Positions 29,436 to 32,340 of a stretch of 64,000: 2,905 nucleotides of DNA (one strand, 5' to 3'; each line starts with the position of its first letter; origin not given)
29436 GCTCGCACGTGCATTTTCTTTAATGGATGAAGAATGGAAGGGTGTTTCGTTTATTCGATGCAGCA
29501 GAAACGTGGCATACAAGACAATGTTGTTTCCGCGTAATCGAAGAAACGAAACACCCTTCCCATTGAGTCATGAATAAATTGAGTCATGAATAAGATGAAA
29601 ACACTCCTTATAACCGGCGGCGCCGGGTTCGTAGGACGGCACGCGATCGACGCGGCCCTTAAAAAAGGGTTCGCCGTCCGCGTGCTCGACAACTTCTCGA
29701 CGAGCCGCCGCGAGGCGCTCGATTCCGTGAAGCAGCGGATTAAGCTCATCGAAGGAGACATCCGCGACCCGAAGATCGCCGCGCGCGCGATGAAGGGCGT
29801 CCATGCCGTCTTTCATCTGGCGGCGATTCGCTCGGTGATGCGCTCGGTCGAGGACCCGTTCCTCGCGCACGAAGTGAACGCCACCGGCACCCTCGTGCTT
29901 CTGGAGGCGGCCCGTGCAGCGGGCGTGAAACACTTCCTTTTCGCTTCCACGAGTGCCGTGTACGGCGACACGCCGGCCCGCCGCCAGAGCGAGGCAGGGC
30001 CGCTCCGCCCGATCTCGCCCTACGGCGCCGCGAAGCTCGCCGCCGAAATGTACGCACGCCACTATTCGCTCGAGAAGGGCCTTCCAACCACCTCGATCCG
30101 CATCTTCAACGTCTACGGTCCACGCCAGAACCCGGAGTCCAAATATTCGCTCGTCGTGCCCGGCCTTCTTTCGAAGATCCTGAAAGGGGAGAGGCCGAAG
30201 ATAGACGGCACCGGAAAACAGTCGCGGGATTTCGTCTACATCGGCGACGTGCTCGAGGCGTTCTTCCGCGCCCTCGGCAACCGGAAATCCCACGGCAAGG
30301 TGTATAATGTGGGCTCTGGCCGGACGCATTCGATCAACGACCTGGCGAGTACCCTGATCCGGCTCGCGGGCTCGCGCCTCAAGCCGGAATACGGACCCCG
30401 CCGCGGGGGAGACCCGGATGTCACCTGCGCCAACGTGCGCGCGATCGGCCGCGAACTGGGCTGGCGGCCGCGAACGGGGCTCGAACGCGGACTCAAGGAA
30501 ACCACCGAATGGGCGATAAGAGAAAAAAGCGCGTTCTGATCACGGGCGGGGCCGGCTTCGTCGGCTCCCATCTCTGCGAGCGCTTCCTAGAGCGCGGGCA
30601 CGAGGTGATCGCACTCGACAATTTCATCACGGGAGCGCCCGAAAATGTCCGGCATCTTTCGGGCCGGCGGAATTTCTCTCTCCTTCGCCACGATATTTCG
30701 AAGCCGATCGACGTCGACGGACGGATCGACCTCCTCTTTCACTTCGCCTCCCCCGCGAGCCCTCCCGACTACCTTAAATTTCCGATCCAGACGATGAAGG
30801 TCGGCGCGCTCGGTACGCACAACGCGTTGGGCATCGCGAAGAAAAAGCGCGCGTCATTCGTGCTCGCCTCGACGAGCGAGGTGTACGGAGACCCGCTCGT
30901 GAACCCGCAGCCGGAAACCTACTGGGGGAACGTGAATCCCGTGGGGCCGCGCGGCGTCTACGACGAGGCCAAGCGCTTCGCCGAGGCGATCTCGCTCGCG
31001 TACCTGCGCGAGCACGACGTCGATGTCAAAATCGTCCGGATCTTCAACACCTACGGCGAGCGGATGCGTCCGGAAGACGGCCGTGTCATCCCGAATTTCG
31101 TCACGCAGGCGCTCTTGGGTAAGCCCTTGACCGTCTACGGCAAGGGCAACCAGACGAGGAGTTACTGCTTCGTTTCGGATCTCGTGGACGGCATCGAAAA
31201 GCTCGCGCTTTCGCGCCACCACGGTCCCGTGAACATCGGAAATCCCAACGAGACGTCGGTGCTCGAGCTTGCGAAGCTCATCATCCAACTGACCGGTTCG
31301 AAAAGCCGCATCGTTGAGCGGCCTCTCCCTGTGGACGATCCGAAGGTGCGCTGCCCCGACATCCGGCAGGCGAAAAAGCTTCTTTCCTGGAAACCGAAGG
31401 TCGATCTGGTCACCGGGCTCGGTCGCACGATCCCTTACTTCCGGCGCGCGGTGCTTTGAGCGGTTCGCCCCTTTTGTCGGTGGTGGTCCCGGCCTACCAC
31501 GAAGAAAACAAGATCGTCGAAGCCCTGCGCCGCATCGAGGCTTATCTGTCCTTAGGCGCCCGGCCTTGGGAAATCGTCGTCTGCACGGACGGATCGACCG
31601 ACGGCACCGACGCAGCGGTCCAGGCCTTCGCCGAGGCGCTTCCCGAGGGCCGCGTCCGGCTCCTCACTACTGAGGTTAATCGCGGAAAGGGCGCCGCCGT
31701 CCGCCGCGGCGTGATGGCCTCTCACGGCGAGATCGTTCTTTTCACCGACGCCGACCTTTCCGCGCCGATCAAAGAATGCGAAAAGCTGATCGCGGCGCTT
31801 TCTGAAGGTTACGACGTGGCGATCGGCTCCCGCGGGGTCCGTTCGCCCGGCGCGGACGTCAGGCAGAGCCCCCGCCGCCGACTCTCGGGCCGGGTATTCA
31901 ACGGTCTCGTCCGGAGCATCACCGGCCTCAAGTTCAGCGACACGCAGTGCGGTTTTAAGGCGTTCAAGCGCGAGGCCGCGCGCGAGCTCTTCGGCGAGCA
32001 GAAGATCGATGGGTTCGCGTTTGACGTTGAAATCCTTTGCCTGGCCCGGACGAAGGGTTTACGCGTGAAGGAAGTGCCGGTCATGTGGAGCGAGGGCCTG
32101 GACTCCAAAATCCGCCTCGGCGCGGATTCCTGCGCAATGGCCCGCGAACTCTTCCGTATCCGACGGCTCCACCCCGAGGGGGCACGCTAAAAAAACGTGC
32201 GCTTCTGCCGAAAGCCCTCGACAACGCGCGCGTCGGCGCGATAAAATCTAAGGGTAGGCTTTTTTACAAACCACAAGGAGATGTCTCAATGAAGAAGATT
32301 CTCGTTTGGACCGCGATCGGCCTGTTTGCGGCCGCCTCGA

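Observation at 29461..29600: AT-rich seam in the polysaccharide cluster: a 90-bp MITE-like inverted-repeat unit followed by a perfect 16-bp tandem duplication that includes the start codon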

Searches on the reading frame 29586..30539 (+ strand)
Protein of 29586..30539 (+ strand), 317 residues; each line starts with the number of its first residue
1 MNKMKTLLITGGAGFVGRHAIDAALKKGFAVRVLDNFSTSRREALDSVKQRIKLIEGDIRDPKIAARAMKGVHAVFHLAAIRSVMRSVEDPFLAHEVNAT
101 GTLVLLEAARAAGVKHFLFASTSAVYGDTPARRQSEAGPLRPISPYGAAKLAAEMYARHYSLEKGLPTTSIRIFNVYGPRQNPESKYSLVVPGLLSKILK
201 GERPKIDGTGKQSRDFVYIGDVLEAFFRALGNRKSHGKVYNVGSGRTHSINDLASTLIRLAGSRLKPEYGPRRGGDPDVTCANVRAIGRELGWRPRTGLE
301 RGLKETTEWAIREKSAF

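Call 11: search_protein_families(library=pfam, proteins=[window:29586-30539:+])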
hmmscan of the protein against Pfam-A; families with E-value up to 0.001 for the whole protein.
window:29586-30539:+ (317 aa): 9 families
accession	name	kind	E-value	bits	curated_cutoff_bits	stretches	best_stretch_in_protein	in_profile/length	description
PF01370.27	Epimerase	-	7.8e-65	219.1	20.9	1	8-243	2-240/240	NAD dependent epimerase/dehydratase family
PF16363.11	GDP_Man_Dehyd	-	2.8e-63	214.8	27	1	8-306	1-332/332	GDP-mannose 4,6 dehydratase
PF01073.25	3Beta_HSD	-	2.5e-24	86.2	22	1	8-254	1-261/280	3-beta hydroxysteroid dehydrogenase/isomerase family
PF02719.21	Polysacc_synt_2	-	7.7e-17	61.8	20.2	1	7-266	1-252/293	Polysaccharide biosynthesis protein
PF13460.12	NAD_binding_10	-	2.1e-16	60.8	27.2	1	11-174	1-144/184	NAD(P)H-binding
PF04321.23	RmlD_sub_bind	-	2.7e-15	56.7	27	1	6-181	2-156/287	RmlD substrate binding domain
PF05368.20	NmrA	-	2e-14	54.3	27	1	5-123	3-108/298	NmrA-like family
PF07993.18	NAD_binding_4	-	5.3e-13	49.2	20.1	1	39-213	48-245/258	Male sterility protein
PF00106.31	adh_short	-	4e-06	26.9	26.6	0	5-74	1-73/195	short chain dehydrogenase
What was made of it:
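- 29586..30539 (+): Downstream SDR epimerase/dehydratase-family gene ('epi'), longest ORF of 317 aa. ATG 29595 (M4) is the position where many orthologues start. Pfam Epimerase/GDP_Man_Dehyd (call 11).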

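Call 13: find_encoding_contigs(protein=window:29586-30539:+, flank=10000, max_places=10)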
Protein window:29586-30539:+ (317 aa): 3 contigs read that carry it; 2 places shown.
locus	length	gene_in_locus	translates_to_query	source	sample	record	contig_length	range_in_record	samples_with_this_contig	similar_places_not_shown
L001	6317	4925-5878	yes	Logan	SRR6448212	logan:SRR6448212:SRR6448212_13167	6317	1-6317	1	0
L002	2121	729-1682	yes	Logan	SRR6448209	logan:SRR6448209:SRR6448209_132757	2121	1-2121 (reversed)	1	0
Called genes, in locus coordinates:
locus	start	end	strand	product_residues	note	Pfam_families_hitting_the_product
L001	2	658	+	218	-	?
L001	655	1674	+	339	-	PF01073:3Beta_HSD, PF01370:Epimerase, PF02719:Polysacc_synt_2, PF04321:RmlD_sub_bind, PF07993:NAD_binding_4, PF13460:NAD_binding_10, PF16363:GDP_Man_Dehyd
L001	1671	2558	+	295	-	PF01370:Epimerase, PF02719:Polysacc_synt_2 (faint), PF04321:RmlD_sub_bind, PF07993:NAD_binding_4 (faint), PF16363:GDP_Man_Dehyd (weak)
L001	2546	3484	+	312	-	PF01370:Epimerase, PF02719:Polysacc_synt_2 (faint), PF04321:RmlD_sub_bind, PF16363:GDP_Man_Dehyd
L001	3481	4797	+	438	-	PF03446:NAD_binding_2, PF03721:UDPG_MGDP_dh_N, PF00984:UDPG_MGDP_dh, PF03720:UDPG_MGDP_dh_C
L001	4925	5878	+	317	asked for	PF01073:3Beta_HSD, PF01370:Epimerase, PF02719:Polysacc_synt_2, PF04321:RmlD_sub_bind, PF05368:NmrA, PF07993:NAD_binding_4, PF16363:GDP_Man_Dehyd, PF13460:NAD_binding_10, +1 more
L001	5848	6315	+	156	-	?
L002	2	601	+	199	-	?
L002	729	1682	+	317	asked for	PF01073:3Beta_HSD, PF01370:Epimerase, PF02719:Polysacc_synt_2, PF04321:RmlD_sub_bind, PF05368:NmrA, PF07993:NAD_binding_4, PF16363:GDP_Man_Dehyd, PF13460:NAD_binding_10, +1 more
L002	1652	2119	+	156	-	?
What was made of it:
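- The gene callers did not call them (call 13).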

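Call 17: find_homologous_proteins(query=window:29586-30536:+)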
Query window:29586-30536:+ (317 aa): 8000 proteins with E <= 0.001 among 8000 candidates; the best 120 are listed.
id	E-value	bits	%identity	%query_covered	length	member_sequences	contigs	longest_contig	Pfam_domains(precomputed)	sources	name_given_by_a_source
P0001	7.3e-206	701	100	100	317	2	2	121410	PF04321.24,PF16363.12,PF02719.22,PF05368.20,PF01073.26,PF07993.19,PF13460.13,PF00106.32,PF01370.28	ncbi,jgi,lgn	-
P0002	4.0e-135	468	68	98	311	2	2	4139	PF04321.24,PF16363.12,PF02719.22,PF05368.20,PF01073.26,PF07993.19,PF13460.13,PF01370.28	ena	-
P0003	6.1e-131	455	66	97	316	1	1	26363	PF04321.24,PF16363.12,PF02719.22,PF05368.20,PF01073.26,PF07993.19,PF13460.13,PF01370.28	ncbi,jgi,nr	ncbi:MAG TPA: NAD-dependent epimerase/dehydratase family protein [Candidatus Eisenbacteria bacterium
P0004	2.7e-129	449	66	97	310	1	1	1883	PF04321.24,PF16363.12,PF02719.22,PF05368.20,PF01073.26,PF07993.19,PF13460.13,PF01370.28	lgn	-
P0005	2.7e-128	446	65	96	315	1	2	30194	PF04321.24,PF16363.12,PF02719.22,PF05368.20,PF01073.26,PF07993.19,PF13460.13,PF01370.28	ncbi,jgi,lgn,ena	-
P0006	4.0e-128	445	65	98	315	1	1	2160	PF04321.24,PF16363.12,PF02719.22,PF05368.20,PF01073.26,PF07993.19,PF13460.13,PF00106.32,PF01370.28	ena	-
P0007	5.2e-128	445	65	97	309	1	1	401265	PF04321.24,PF16363.12,PF02719.22,PF05368.20,PF01073.26,PF07993.19,PF13460.13,PF00106.32,PF01370.28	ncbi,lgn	-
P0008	9.1e-127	441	63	100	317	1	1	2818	PF04321.24,PF16363.12,PF02719.22,PF05368.20,PF01073.26,PF07993.19,PF13460.13,PF00106.32,PF01370.28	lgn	-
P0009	1.4e-126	440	63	99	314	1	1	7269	PF04321.24,PF16363.12,PF02719.22,PF01073.26,PF07993.19,PF13460.13,PF01370.28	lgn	-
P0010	5.7e-126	438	63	98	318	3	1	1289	PF04321.24,PF16363.12,PF02719.22,PF05368.20,PF01073.26,PF07993.19,PF13460.13,PF01370.28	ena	-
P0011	7.6e-126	438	65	97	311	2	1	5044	PF04321.24,PF16363.12,PF02719.22,PF05368.20,PF01073.26,PF07993.19,PF13460.13,PF01370.28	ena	-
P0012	6.9e-125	435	63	97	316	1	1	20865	PF04321.24,PF16363.12,PF02719.22,PF05368.20,PF01073.26,PF07993.19,PF13460.13,PF01370.28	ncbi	-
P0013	8.9e-125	434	65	96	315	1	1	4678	PF04321.24,PF16363.12,PF02719.22,PF05368.20,PF01073.26,PF07993.19,PF13460.13,PF01370.28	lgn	-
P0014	9.1e-125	434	64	97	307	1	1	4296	PF04321.24,PF16363.12,PF02719.22,PF05368.20,PF01073.26,PF07993.19,PF13460.13,PF01370.28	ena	-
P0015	1.9e-124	433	63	98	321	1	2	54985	PF04321.24,PF16363.12,PF02719.22,PF05368.20,PF01073.26,PF07993.19,PF13460.13,PF01370.28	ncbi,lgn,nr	ncbi:MAG: GDP-mannose 4,6-dehydratase [Candidatus Omnitrophica bacterium]|nr:GDP-mannose 4,6-dehydra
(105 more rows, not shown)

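Call 20: find_encoding_contigs(protein=P0121, flank=10000, max_places=10)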
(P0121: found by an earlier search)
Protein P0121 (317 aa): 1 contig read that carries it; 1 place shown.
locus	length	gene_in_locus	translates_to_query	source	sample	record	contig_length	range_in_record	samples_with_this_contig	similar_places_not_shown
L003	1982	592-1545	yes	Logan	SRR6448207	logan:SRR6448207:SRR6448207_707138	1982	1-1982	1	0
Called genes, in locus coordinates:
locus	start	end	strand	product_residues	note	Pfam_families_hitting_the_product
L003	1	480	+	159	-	?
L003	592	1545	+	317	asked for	PF01073:3Beta_HSD, PF01370:Epimerase, PF02719:Polysacc_synt_2, PF04321:RmlD_sub_bind, PF05368:NmrA, PF07993:NAD_binding_4, PF16363:GDP_Man_Dehyd, PF13460:NAD_binding_10, +1 more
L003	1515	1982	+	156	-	?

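Call 26: find_related_loci(query=A3, collection=genome_contigs, flank=3000)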
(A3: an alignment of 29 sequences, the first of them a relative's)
Query A3 (317 aa) in genome_contigs; peptide patterns used: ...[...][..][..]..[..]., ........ (x = any residue, [..] = any of these).
373 stretches matched a pattern; 289 encode a relative of the query (tblastn E <= 1e-3); the best 80 are kept; 80 distinct loci.
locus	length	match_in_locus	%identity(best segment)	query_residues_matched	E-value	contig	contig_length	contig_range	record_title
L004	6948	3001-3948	68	2-317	2e-143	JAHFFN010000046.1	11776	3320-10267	MAG: Candidatus Omnitrophota bacterium isolate nzgw293 NODE_7779_length_11777_cov_3.784489, whole genome shotgun sequenc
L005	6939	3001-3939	65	4-316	2e-136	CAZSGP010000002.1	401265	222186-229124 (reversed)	MAG TPA_asm: uncultured Planctomycetia bacterium isolate SRP278252_co1_282 genome assembly, contig: NODE_7_length_401265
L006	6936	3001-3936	65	4-315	5e-136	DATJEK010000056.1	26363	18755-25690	MAG TPA_asm: Candidatus Eisenbacteria bacterium isolate SMAG_U15431 k141_9441967, whole genome shotgun sequence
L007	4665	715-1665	62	1-317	2e-131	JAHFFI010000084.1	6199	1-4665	MAG: Candidatus Omnitrophota bacterium isolate nzgw289 NODE_24192_length_6200_cov_3.819872, whole genome shotgun sequenc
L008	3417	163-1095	62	4-314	3e-135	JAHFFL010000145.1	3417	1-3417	MAG: Candidatus Omnitrophota bacterium isolate nzgw291 NODE_63971_length_3418_cov_2.946012, whole genome shotgun sequenc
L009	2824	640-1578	61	5-317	4e-135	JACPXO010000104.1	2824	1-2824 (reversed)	MAG: Candidatus Omnitrophota bacterium isolate NC_groundwater_839_Pr1_B-0.1um_55_15 Montesol18_Bp1_scaffold_1087564, who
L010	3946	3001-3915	62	4-308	6e-126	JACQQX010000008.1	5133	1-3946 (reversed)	MAG: Candidatus Omnitrophota bacterium isolate NC_groundwater_1344_Ag_S-0.2um_52_44 S_p2_S4_coassembly_k141_406399, whol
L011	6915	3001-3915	62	4-308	2e-124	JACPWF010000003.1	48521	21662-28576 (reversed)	MAG: Candidatus Omnitrophota bacterium isolate NC_groundwater_804_Pr6_B-0.1um_56_12 kurt_kritikos_18_scaffold_57220, who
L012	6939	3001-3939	58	1-313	3e-122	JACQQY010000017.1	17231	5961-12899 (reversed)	MAG: Candidatus Omnitrophota bacterium isolate NC_groundwater_1345_Ag_S-0.2um_53_61 S_p2_S4_coassembly_k141_418091, whol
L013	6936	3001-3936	63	3-314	1e-120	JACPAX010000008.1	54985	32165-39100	MAG: Candidatus Omnitrophota bacterium isolate NC_groundwater_242_Ag_S-0.2um_58_8 S5_GD2017_2_S2_scaffold_427, whole gen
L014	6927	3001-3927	60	5-313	5e-119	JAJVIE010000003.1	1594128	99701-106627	MAG: Candidatus Omnitrophota bacterium isolate Bin_62 c_000000000003, whole genome shotgun sequence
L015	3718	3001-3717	64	4-242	1e-99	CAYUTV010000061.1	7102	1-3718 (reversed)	MAG TPA_asm: uncultured Planctomycetia bacterium isolate binchicken_co16_157 genome assembly, contig: NODE_17296_length_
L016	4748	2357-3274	47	4-309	6e-90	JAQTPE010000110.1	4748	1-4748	MAG: Candidatus Omnitrophota bacterium isolate STB_109 NODE_59357_length_4748_cov_3.158407_Sandtown_B, whole genome shot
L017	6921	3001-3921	48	3-309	1e-88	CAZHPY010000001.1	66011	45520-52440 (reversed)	MAG TPA_asm: uncultured Planctomycetia bacterium isolate binchicken_co220_179 genome assembly, contig: NODE_181_length_6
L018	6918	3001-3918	46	4-309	1e-88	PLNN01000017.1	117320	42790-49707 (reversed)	MAG: Candidatus Omnitrophota bacterium isolate fen_1320 73.20120800_E1X.39_contig_553, whole genome shotgun sequence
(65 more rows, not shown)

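Call 44: search_protein_families(library=ncbifam, proteins=[window:29586-30539:+], max_evalue=0.001)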
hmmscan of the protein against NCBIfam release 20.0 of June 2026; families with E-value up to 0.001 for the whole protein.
window:29586-30539:+ (317 aa): 34 families (the best 25 are shown)
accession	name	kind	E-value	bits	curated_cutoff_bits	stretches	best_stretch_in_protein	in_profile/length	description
TIGR01179.1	galE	equivalog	8.3e-59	199.1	262.3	1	7-314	2-329/332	UDP-glucose 4-epimerase GalE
TIGR01181.1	dTDP_gluc_dehyt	equivalog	2.7e-53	181.2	365.1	1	7-315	2-316/321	dTDP-glucose 4,6-dehydratase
NF011728.1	PRK15181.1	equivalog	9.7e-52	176.1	760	1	5-316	16-343/348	Vi polysaccharide biosynthesis UDP-N-acetylglucosaminuronic acid C-4 epimerase TviC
TIGR04180.1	EDH_00030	hypoth_equivalog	2.7e-50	171.1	475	1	8-266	2-261/297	NAD-dependent 4,6-dehydratase LegB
NF007956.0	PRK10675.1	subfamily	9.8e-41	140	394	2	7-179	3-180/338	UDP-glucose 4-epimerase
TIGR02197.1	heptose_epim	equivalog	2.4e-38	132.1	274.6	1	7-309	1-312/316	ADP-glyceromanno-heptose 6-epimerase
NF007582.0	PRK10217.1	equivalog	8.8e-29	100.7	698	1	4-314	1-335/355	dTDP-glucose 4,6-dehydratase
NF007490.0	PRK10084.1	subfamily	8.5e-28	97.4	649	1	7-313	3-337/361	dTDP-glucose 4,6-dehydratase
NF008872.0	PRK11908.1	equivalog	1.4e-25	90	294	1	4-263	1-273/349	bifunctional UDP-4-keto-pentose/UDP-xylose synthase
TIGR03466.1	HpnA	hypoth_equivalog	5.8e-24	84.6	367.65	1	6-168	2-162/327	hopanoid-associated sugar epimerase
NF043036.1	ErythonDh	equivalog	1e-22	80.8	325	1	7-203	3-206/321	D-erythronate dehydrogenase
NF008360.0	PRK11150.1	equivalog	1.1e-22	80.7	452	1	7-259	2-252/310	ADP-glyceromanno-heptose 6-epimerase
TIGR01472.1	gmd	equivalog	4.2e-21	75.5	415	1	7-261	3-268/342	GDP-mannose 4,6-dehydratase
NF042422.1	oxyalk_red_OleD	equivalog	1.2e-20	74.2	580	1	7-262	3-251/329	2-alkyl-3-oxoalkanoate reductase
NF047922.1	GDPFucSynFcl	equivalog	4.8e-19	68.9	500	1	105-315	88-306/308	GDP-L-fucose synthase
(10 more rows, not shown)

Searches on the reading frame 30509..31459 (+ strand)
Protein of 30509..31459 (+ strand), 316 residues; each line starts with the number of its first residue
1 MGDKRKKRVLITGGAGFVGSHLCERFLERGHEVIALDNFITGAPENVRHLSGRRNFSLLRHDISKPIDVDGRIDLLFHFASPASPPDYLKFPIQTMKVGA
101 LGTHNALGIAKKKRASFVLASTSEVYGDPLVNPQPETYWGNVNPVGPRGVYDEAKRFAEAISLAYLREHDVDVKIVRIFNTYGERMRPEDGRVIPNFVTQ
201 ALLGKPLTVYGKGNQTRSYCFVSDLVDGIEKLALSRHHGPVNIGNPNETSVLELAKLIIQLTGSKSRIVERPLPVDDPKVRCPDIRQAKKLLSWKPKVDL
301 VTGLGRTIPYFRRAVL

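Call 11: search_protein_families(library=pfam, proteins=[window:30509-31459:+])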
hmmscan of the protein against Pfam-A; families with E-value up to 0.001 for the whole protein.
window:30509-31459:+ (316 aa): 6 families
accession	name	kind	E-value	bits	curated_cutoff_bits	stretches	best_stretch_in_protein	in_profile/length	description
PF01370.27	Epimerase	-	1.6e-48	165.7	20.9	1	9-244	1-240/240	NAD dependent epimerase/dehydratase family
PF16363.11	GDP_Man_Dehyd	-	2.3e-44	152.7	27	1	10-304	1-329/332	GDP-mannose 4,6 dehydratase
PF04321.23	RmlD_sub_bind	-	2.3e-09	37.2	27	1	8-276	2-242/287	RmlD substrate binding domain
PF02719.21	Polysacc_synt_2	-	2.6e-09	37.1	20.2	0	145-267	132-252/293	Polysaccharide biosynthesis protein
PF01073.25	3Beta_HSD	-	1e-08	35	22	1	10-163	1-158/280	3-beta hydroxysteroid dehydrogenase/isomerase family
PF07993.18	NAD_binding_4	-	3.3e-06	26.9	20.1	0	94-192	107-215/258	Male sterility protein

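Call 44: search_protein_families(library=ncbifam, proteins=[window:30509-31459:+], max_evalue=0.001)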
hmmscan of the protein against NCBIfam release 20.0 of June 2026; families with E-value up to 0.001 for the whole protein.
window:30509-31459:+ (316 aa): 26 families (the best 25 are shown)
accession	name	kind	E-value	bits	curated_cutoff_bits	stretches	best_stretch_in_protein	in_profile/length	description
TIGR01181.1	dTDP_gluc_dehyt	equivalog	4.4e-37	127.9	365.1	1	8-312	1-312/321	dTDP-glucose 4,6-dehydratase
TIGR04180.1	EDH_00030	hypoth_equivalog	1.1e-31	110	475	1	9-298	1-296/297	NAD-dependent 4,6-dehydratase LegB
TIGR01179.1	galE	equivalog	1.6e-28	99.5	262.3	1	8-299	1-312/332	UDP-glucose 4-epimerase GalE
NF008872.0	PRK11908.1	equivalog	1.1e-23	83.8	294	1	7-262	2-271/349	bifunctional UDP-4-keto-pentose/UDP-xylose synthase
NF011728.1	PRK15181.1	equivalog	4.2e-23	81.9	760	1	6-311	15-337/348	Vi polysaccharide biosynthesis UDP-N-acetylglucosaminuronic acid C-4 epimerase TviC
NF005998.1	PRK08125.1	equivalog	5.6e-23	81.2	777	1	4-311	313-649/649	bifunctional UDP-4-amino-4-deoxy-L-arabinose formyltransferase/UDP-glucuronic acid oxidase ArnA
NF007582.0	PRK10217.1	equivalog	5.9e-20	71.7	698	1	101-262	113-270/355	dTDP-glucose 4,6-dehydratase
NF007490.0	PRK10084.1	subfamily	9.8e-18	64.3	649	1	8-310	2-333/361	dTDP-glucose 4,6-dehydratase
TIGR02197.1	heptose_epim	equivalog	4.6e-16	58.9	274.6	1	9-274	1-272/316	ADP-glyceromanno-heptose 6-epimerase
NF007956.0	PRK10675.1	subfamily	3e-14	52.9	394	1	8-263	2-281/338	UDP-glucose 4-epimerase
NF041015.1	UDPsulfquin_syn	equivalog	3.7e-14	52.5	575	2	191-265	236-313/384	UDP-sulfoquinovose synthase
NF047922.1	GDPFucSynFcl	equivalog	2.1e-11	43.8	500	1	161-311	144-301/308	GDP-L-fucose synthase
TIGR02622.1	CDP_4_6_dhtase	equivalog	3.1e-11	43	278.45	1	5-313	3-332/352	CDP-glucose 4,6-dehydratase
TIGR01777.1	yfcH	hypoth_equivalog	1e-10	41.7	207.35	1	9-36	1-28/292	TIGR01777 family oxidoreductase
TIGR01214.1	rmlD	equivalog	8.5e-09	34.9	224.05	1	8-294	1-260/285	dTDP-4-dehydrorhamnose reductase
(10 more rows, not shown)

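Call 50: find_encoding_contigs(protein=window:30509-31459:+, flank=3000, max_places=10)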
Protein window:30509-31459:+ (316 aa): no gene with exactly this product is on record in the collection.

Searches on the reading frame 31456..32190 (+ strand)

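Call 11: search_protein_families(library=pfam, proteins=[window:31456-32190:+])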
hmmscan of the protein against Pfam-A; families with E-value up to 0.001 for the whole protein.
window:31456-32190:+ (244 aa): 3 families
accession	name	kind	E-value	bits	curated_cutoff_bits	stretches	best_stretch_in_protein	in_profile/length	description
PF00535.33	Glycos_transf_2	-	2.3e-31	109.4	23.3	1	8-179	1-168/168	Glycosyl transferase family 2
PF13641.12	Glyco_tranf_2_3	-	1.3e-10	42.2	27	1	7-204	3-201/230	Glycosyltransferase like family 2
PF10111.15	Glyco_tranf_2_2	-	1.9e-05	24.8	27.3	1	8-111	1-102/276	Glycosyltransferase like family 2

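Call 44: search_protein_families(library=ncbifam, proteins=[window:31456-32190:+], max_evalue=0.001)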
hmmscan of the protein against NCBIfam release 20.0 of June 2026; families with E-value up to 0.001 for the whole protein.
window:31456-32190:+ (244 aa): 22 families
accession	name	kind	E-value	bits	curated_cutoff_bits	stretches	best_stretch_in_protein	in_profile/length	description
NF007986.1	PRK10714.1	equivalog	8.9e-21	74.2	529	1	7-213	8-202/316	undecaprenyl-phosphate 4-deoxy-4-formamido-L-arabinose transferase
NF047588.1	GlcsyltransPgfSStrep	equivalog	2.2e-17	63.2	500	1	7-180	3-169/308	glycosyltransferase PgfS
TIGR04182.1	glyco_TIGR04182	equivalog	4.3e-17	62.4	325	1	8-235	3-217/293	S-layer glycoprotein N-glycosyltransferase AglJ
NF041391.1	DPhHxTase_Halo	equivalog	9.5e-16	57.4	375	1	13-214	3-186/213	dolichyl-phosphate hexose transferase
NF058614.1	PPMAGASynPpgS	equivalog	1.1e-14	54.4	370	1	9-209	4-194/226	polyprenyl-phospho-N-acetylgalactosaminyl synthase PpgS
NF041875.1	EPS_EpsD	equivalog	4.2e-14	52.7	370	1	7-118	1-107/325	exopolysaccharide biosynthesis glycosyltransferase EpsD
NF010496.0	PRK13915.1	equivalog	9.9e-14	51.1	262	1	7-115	33-142/307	glucosyl-3-phosphoglycerate synthase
TIGR03937.1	PgaC_IcaA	equivalog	9.2e-13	47.9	422.3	1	4-103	44-138/407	poly-beta-1,6-N-acetyl-D-glucosamine synthase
NF007482.0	PRK10073.1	equivalog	2.7e-11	43.1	423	1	2-122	3-118/334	glycosyltransferase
TIGR04283.1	glyco_like_mftF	equivalog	5.9e-11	42.4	182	1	7-117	1-100/221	TIGR04283 family arsenosugar biosynthesis glycosyltransferase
NF038302.1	EPS_HpsE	equivalog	6.4e-10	38.5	300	1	7-100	3-96/307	hormogonium polysaccharide biosynthesis glycosyltransferase HpsE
NF047683.1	TeichurnBiosyTuaG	equivalog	8.8e-09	35.4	400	1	4-103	5-99/252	teichuronic acid biosynthesis protein TuaG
TIGR03965.1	mycofact_glyco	equivalog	1.4e-08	34.1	280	1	7-126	76-190/467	mycofactocin biosynthesis glycosyltransferase MftF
NF053739.1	GlytfEpsEBac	equivalog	2.8e-08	33.1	450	1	6-117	2-109/265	glycosyltransferase EpsE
TIGR04017.1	WcaA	equivalog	7.4e-07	29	495.75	1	4-100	4-95/279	colanic acid biosynthesis glycosyltransferase WcaA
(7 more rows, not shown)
